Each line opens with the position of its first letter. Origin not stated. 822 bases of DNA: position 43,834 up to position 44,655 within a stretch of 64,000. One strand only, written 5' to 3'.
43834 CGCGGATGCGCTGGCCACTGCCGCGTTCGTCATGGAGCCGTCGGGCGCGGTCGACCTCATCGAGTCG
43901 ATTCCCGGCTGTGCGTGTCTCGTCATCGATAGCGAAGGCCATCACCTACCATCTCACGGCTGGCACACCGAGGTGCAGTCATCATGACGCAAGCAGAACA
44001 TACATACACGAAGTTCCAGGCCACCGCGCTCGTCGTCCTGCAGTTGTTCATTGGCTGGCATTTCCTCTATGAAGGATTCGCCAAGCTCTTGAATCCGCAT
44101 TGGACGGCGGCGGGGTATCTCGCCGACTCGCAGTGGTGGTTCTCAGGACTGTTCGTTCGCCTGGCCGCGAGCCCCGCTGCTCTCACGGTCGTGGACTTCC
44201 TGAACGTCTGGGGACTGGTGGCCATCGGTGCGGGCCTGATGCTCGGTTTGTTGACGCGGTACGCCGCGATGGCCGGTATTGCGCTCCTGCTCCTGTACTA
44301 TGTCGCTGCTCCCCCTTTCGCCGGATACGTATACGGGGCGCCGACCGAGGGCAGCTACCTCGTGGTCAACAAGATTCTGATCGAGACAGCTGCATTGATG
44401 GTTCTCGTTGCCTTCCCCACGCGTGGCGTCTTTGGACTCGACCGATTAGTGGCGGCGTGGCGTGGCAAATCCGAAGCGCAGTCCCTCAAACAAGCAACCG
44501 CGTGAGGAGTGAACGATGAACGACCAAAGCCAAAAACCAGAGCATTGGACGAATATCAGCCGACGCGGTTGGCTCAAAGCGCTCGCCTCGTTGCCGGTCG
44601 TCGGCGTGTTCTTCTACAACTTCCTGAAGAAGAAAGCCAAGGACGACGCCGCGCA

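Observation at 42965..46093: apbE - doxX - Tat-anchored Gfo/Idh/MocA dehydrogenase operon: candidate undescribed flavinylation-linked periplasmic dehydrogenase-to-quinone module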

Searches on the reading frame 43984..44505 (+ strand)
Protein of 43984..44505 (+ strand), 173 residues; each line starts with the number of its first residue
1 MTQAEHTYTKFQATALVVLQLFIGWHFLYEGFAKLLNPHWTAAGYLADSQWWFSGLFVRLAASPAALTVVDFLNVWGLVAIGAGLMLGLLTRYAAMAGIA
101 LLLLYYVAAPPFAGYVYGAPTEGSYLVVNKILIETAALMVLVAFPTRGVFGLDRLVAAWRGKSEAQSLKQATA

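Call 3: search_protein_families(library=pfam, proteins=[window:43984-44505:+], max_evalue=0.01)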
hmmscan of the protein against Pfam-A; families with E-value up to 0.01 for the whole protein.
window:43984-44505:+ (173 aa): 1 family
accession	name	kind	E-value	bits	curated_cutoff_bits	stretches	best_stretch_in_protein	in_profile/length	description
PF07681.17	DoxX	-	0.0003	21.8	23.6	1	16-107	2-81/85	DoxX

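Call 4: search_protein_families(library=ncbifam, proteins=[window:43984-44505:+], max_evalue=0.01)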
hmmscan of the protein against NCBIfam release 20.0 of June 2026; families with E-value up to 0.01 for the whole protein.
window:43984-44505:+ (173 aa): 0 families

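Call 62: list_cluster_members(proteins=[P0001, P0271, window:43984-44502:+])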
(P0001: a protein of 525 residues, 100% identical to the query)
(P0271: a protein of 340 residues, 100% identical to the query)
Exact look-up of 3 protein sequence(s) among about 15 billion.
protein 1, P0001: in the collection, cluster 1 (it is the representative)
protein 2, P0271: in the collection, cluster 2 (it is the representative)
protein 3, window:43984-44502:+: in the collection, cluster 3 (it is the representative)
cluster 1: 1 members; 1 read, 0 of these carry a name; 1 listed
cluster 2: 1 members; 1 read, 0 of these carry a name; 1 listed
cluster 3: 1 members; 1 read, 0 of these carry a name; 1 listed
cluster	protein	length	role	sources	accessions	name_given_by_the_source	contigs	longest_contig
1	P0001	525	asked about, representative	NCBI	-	-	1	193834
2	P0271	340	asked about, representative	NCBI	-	-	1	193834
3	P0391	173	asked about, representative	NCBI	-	-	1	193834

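Call 70: search_protein_families(library=pfam, alignment_id=A3, max_evalue=0.01)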
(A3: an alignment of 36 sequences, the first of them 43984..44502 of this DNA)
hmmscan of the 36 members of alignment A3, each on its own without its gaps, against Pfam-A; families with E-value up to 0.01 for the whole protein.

A. member 1, window:43984-44502:+ (173 aa): 1 family
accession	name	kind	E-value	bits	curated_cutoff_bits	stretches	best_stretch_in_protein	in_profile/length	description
PF07681.17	DoxX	-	0.0003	21.8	23.6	1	16-107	2-81/85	DoxX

B. families by the number of members that match (of 36 scanned): 3 families
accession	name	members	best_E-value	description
PF07681.17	DoxX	35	2.3e-09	DoxX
PF04173.18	DoxD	15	0.00017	TQO small subunit DoxD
PF07291.16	MauE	12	3.1e-05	Methylamine utilisation protein MauE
